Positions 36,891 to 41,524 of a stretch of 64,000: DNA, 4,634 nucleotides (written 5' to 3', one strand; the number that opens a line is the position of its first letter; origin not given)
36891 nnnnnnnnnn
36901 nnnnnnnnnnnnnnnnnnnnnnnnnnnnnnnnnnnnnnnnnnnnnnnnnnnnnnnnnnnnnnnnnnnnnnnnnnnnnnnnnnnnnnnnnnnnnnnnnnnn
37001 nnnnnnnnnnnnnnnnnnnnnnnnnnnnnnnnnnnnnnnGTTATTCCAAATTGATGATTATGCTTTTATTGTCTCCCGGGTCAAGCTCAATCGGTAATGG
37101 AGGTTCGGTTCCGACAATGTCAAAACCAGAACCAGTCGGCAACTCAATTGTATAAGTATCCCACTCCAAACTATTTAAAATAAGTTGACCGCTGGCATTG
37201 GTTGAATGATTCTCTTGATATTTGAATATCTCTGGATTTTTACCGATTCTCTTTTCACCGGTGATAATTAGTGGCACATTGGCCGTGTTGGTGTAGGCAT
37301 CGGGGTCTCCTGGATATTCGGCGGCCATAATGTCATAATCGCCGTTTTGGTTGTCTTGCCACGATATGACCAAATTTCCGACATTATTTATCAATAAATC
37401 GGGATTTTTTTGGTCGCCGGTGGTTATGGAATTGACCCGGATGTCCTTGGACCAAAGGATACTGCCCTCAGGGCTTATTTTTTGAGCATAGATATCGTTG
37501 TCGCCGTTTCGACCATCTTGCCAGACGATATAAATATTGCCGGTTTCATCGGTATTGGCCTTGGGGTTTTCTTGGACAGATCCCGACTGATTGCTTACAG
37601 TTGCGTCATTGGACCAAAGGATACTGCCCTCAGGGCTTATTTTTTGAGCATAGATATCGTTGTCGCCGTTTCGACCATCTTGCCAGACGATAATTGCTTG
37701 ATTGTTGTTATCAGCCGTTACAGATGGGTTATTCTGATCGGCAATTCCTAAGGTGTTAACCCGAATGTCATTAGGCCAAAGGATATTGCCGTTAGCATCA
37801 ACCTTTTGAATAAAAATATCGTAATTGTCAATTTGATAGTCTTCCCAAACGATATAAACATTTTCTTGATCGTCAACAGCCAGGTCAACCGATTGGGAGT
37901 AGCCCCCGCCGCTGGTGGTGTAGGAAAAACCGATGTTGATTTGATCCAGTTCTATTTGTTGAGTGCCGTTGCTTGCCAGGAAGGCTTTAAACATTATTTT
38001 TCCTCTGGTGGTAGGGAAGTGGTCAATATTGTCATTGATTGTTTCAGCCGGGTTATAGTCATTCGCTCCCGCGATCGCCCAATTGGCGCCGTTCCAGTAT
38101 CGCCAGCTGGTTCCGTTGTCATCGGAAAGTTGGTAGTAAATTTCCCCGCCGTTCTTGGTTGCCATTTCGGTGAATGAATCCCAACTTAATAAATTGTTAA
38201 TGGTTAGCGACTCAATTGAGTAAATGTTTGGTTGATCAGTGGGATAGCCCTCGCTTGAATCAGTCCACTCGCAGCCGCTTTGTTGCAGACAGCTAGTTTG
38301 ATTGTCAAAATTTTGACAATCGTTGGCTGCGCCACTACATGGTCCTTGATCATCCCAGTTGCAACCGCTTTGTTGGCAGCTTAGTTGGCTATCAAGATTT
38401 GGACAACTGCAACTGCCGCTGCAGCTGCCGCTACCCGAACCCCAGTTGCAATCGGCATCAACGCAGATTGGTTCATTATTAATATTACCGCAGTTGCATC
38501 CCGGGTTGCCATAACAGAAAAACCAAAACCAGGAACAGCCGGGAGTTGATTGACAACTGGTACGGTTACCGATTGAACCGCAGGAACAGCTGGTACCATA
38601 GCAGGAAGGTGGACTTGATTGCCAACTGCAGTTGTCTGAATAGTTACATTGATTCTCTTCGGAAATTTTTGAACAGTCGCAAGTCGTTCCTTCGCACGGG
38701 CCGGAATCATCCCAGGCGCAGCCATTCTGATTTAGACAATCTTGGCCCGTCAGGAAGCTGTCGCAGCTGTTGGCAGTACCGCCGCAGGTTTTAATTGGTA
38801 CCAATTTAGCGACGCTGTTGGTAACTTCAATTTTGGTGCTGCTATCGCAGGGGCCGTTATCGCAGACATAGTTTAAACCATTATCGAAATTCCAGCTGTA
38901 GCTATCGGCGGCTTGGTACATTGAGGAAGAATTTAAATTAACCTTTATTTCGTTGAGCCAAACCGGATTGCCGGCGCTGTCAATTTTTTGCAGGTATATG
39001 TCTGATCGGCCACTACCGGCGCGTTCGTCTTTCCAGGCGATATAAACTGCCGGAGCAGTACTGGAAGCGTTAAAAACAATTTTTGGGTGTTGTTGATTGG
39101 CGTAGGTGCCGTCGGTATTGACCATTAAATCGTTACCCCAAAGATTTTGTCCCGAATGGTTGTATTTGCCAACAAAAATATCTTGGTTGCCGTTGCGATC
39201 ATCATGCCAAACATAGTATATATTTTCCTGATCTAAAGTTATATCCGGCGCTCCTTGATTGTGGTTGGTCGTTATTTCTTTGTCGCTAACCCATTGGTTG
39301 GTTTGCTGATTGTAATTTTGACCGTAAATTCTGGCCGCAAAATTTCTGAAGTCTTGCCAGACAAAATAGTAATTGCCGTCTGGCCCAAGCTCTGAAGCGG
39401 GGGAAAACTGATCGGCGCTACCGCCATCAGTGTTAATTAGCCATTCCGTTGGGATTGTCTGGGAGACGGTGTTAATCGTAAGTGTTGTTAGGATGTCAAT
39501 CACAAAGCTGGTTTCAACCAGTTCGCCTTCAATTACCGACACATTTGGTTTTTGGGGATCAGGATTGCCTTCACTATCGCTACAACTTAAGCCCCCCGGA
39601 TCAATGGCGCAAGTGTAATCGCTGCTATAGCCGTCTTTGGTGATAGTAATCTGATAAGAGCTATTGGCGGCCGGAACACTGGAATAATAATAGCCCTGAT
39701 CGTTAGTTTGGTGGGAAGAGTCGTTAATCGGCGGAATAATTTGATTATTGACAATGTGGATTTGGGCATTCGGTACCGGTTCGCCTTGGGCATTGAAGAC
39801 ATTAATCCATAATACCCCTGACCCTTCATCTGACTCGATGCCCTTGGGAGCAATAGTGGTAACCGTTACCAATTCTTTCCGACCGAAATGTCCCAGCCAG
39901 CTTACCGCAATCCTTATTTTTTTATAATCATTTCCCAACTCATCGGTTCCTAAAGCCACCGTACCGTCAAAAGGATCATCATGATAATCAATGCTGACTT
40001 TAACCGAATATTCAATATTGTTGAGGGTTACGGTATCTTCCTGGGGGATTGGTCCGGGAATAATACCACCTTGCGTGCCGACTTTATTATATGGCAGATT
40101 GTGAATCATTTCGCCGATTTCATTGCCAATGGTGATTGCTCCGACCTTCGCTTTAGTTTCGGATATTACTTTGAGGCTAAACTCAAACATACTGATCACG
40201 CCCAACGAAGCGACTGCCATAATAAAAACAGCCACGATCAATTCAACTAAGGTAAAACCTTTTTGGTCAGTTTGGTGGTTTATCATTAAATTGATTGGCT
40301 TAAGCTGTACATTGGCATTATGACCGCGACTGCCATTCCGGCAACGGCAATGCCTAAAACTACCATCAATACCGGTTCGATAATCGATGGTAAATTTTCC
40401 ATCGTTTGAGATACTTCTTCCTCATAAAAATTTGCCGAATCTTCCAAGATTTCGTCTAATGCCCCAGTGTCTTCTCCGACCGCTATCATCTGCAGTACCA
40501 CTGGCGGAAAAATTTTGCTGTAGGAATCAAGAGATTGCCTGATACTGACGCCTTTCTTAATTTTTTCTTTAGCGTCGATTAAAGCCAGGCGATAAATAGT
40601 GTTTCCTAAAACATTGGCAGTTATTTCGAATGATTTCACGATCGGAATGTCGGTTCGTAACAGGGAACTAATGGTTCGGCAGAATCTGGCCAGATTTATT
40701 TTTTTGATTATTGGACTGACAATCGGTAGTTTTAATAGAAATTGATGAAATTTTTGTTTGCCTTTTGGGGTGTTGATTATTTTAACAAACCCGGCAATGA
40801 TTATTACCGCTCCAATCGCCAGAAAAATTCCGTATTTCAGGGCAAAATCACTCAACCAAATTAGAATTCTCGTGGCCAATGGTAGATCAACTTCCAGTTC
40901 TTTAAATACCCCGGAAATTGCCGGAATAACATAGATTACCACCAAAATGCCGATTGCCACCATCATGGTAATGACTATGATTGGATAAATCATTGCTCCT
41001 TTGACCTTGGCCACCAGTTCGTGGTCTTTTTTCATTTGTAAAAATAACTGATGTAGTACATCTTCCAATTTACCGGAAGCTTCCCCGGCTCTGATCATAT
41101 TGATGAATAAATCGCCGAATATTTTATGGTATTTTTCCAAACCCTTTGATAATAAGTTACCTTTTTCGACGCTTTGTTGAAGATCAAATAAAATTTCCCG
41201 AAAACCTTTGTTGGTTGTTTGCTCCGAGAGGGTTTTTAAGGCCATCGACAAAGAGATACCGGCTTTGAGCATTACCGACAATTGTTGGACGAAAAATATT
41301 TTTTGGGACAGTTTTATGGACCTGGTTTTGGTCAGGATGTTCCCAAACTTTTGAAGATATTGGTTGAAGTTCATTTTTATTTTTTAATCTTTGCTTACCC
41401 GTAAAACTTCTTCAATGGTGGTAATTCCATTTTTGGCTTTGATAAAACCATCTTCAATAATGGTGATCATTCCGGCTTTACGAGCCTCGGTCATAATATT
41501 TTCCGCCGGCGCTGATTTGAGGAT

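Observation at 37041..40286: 1081-aa prepilin-type protein combining a class III signal peptide with a PilY1-like multi-blade propeller and a Cys-rich repeat module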

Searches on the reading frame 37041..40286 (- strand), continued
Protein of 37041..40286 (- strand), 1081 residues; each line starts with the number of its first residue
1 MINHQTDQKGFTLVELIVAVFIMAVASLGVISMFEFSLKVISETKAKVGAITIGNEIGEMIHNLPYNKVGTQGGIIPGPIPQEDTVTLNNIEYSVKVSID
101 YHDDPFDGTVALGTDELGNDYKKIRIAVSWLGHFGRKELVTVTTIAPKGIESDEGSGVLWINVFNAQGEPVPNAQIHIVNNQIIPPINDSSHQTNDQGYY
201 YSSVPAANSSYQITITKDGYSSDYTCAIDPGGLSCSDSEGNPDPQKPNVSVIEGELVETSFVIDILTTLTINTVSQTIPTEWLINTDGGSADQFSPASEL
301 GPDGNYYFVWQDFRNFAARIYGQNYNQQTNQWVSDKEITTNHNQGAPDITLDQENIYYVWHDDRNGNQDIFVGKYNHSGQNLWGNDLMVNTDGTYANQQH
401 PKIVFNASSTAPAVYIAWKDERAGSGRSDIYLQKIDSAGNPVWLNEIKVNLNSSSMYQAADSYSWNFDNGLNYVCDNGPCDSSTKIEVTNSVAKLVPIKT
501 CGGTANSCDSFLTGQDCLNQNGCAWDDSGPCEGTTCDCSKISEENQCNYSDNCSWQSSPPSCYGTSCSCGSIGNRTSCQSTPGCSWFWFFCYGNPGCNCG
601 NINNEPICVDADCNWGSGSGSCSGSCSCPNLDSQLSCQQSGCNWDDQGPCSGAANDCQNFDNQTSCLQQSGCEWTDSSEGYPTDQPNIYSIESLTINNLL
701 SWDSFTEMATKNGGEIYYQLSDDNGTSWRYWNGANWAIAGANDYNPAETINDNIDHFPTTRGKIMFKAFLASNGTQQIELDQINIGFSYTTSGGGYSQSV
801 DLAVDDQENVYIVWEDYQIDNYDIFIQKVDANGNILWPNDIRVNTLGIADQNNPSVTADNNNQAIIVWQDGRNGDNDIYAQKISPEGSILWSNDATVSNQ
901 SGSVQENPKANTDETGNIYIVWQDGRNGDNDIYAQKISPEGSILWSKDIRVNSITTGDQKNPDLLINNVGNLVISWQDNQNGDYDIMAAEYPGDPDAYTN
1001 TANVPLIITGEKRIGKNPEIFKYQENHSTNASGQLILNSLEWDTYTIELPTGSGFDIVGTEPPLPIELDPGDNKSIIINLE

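Call 31: fold_search(model_id=the predicted structure, library=pdb)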
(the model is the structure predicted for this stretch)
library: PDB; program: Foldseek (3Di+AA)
matches with E <= 10: 841; with E <= 0.001: 58
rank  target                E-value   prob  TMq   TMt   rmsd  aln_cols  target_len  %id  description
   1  5c0p                  8.9e-06  1.00  0.14  0.41  11.6       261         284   13  The crystal structure of endo-arabinase from Bacteroides thetaiotaomicron VPI-5482 (released 2015-07-01)
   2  6mrx_D                1.5e-05  1.00  0.15  0.29  25.4       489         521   10  Sialidase26 apo (released 2019-10-02)
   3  6fwv_B                1.9e-05  1.00  0.09  0.16  26.8       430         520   11  The Bacillus anthracis TIE protein (released 2018-08-08)
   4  9ltr_B                2.1e-05  0.63  0.11  0.11  37.2      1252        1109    8  Cryo-EM structure of dimeric DDB1-DDA1-DET1-Ube2e2-COP1 complex (released 2026-01-28)
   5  5mul                  4.2e-05  1.00  0.15  0.37  18.7       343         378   10  Glycoside Hydrolase BT3686 bound to Glucuronic Acid (released 2017-04-26)
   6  8fia_A                4.4e-05  0.94  0.12  0.08  35.4      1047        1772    8  The structure of fly Teneurin self assembly (released 2023-05-03)
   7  3qz4_A                4.6e-05  1.00  0.15  0.44  15.4       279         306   12  Crystal structure of an Endo-1,4-beta-xylanase D (BT_3675) from Bacteroides thetaiotaomicron VPI-5482 at 1.74 A resolu (released 2011-04-06)
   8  5muk                  4.6e-05  1.00  0.15  0.38  19.4       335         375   10  Glycoside Hydrolase BT3686 (released 2017-04-26)
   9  9dku_A                4.6e-05  1.00  0.14  0.35  23.8       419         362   10  NanH sialidase from C. perfringens in complex with Sialyl LacNAc (released 2025-09-17)
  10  9nfr_A                5.6e-05  0.66  0.11  0.10  40.4      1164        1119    8  Crystal structure of CRBN-DDB1 and MRT-23227 in complex with VAV1 (released 2025-07-09)
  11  6gxs_D                6.1e-05  1.00  0.15  0.41  21.1       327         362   11  Crystal structure of CV39L lectin from Chromobacterium violaceum at 1.8 A resolution (released 2019-12-04)
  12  8hmc_B                9.8e-05  0.69  0.09  0.08  38.0       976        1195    8  base module state 1 of Tetrahymena IFT-A (released 2023-06-14)
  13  6bly_A                9.8e-05  0.44  0.10  0.09  38.3      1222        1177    8  Cryo-EM structure of human CPSF-160-WDR33 complex at 3.36A resolution (released 2017-11-22)
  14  8ub5                  1.0e-04  1.00  0.14  0.35  23.5       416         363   10  The Apo NanH structure from Clostridium perfringens (released 2024-09-04)
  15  6fwv_A                1.2e-04  0.99  0.09  0.16  26.5       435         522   11  The Bacillus anthracis TIE protein (released 2018-08-08)
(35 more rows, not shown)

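Call 58: find_related_loci(query=window:37041-40283:-, collection=genome_contigs, flank=6000)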
Query window:37041-40283:- (1080 aa) in genome_contigs; peptide patterns used: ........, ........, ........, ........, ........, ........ (x = any residue, [..] = any of these).
15 stretches matched a pattern; 2 encode a relative of the query (tblastn E <= 1e-3); 2 distinct loci.
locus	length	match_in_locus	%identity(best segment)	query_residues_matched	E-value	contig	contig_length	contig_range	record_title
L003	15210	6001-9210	62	9-1080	0e+0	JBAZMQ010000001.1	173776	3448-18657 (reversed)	MAG: Patescibacteria group bacterium isolate SO_2017_LW4_47 scaffold_273_c1_LW137-91_2017, whole genome shotgun sequence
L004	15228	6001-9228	63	8-1080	0e+0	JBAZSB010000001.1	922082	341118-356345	MAG: Patescibacteria group bacterium isolate SO_2017_GW1_162 NODE_23_length_922082_cov_1.706351_OW334_2017, whole genome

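Call 69: search_protein_families(library=pfam, alignment_id=A1, max_evalue=0.01)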
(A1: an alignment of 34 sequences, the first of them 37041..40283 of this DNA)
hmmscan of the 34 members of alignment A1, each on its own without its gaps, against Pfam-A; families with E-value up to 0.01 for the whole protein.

A. member 1, window:37041-40283:- (1080 aa): 2 families
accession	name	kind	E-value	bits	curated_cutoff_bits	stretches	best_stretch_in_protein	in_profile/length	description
PF07963.17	N_methyl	-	1.8e-07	30.9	21.2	1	6-29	3-26/27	Prokaryotic N-terminal methylation motif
PF13620.12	CarboxypepD_reg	-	3.2e-07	31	32.3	1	162-223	6-63/82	Carboxypeptidase regulatory-like domain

B. families by the number of members that match (of 34 scanned): 17 families
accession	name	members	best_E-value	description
PF13620.12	CarboxypepD_reg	33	1.4e-13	Carboxypeptidase regulatory-like domain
PF07963.17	N_methyl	29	1.8e-08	Prokaryotic N-terminal methylation motif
PF15892.11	BNR_4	8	2.9e-12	BNR repeat-containing family member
PF02369.22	Big_1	8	0.00015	Bacterial Ig-like domain (group 1)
PF13715.12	CarbopepD_reg_2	6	5.6e-07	CarboxypepD_reg-like domain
PF17802.7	SpaA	6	4.9e-05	Prealbumin-like fold domain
PF24107.1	DUF7382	5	0.00029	Domain of unknown function (DUF7382)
PF20622.4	Big_15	3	0.00052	Bacterial Ig domain (Big_16)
PF06739.17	SBBP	3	0.00092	Beta-propeller repeat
PF04616.20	Glyco_hydro_43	2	1.1e-05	Glycosyl hydrolases family 43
PF17936.7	Big_6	2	0.0026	Bacterial Ig domain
PF24025.1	Ig_DR_A0283-like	2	0.0059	DR_A0283-like, Ig-like domain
PF07676.18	PD40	1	3.5e-07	WD40-like Beta Propeller Repeat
PF07494.17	Reg_prop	1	2.2e-05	Two component regulator propeller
PF18305.6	DNA_pol_A_exoN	1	0.00029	3' to 5' exonuclease C-terminal domain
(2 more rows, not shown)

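Call 77: find_encoding_contigs(protein=P0053, flank=7000, max_places=1)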
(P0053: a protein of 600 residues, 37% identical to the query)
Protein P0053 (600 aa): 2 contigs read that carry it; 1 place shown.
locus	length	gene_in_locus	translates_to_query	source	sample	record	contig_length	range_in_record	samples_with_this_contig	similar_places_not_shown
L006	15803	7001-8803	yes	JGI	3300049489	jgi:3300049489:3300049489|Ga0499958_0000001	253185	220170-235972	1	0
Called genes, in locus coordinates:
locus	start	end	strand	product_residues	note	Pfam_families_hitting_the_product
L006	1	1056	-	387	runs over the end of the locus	PF08529:NusA_N, PF07650:KH_2 (faint), PF00575:S1 (weak), PF13184:KH_NusA_1st, PF26594:KH_NusA_2nd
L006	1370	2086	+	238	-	-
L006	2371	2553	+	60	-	-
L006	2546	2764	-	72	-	PF22296:bAvd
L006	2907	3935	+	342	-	PF00078:RVT_1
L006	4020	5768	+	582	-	PF05157:MshEN, PF00437:T2SSE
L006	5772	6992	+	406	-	PF00482:T2SSF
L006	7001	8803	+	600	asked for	PF07963:N_methyl (weak), PF13620:CarboxypepD_reg, PF17802:SpaA (faint)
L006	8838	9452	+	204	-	-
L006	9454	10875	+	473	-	-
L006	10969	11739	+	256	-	PF00121:TIM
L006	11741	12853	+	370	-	PF00162:PGK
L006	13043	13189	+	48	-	-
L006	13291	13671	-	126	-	PF11969:DcpS_C, PF01230:HIT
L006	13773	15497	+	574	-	PF01368:DHH, PF02272:DHHA1, PF17768:RecJ_OB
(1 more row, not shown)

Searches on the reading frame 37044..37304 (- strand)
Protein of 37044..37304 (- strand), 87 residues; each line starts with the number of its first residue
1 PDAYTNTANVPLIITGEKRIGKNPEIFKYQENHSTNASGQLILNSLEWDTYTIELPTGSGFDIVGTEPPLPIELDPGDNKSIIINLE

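Call 12: search_protein_families(library=pfam, proteins=[window:37044-37304:-], max_evalue=10)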
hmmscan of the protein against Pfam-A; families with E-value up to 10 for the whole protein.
seq(87 aa): 0 families

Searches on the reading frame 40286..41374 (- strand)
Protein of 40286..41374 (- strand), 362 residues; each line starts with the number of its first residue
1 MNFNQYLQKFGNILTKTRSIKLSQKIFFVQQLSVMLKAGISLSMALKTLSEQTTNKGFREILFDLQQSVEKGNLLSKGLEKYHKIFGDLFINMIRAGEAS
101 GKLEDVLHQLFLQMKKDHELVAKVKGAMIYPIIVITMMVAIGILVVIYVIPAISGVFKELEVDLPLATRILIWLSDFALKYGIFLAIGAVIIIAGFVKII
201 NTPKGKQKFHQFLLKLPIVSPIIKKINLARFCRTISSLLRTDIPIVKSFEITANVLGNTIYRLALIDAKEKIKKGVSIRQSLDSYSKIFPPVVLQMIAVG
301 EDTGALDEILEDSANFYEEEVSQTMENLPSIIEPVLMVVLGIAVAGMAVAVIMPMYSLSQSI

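Call 5: search_protein_families(library=pfam, proteins=[window:40286-41374:-], max_evalue=0.1)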
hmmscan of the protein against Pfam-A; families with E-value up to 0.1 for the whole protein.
window:40286-41374:- (362 aa): 1 family
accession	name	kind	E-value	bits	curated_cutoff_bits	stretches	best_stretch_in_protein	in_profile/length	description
PF00482.28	T2SSF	-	3.5e-54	182.5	25.2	2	28-151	1-125/125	Type II secretion system (T2SS), protein F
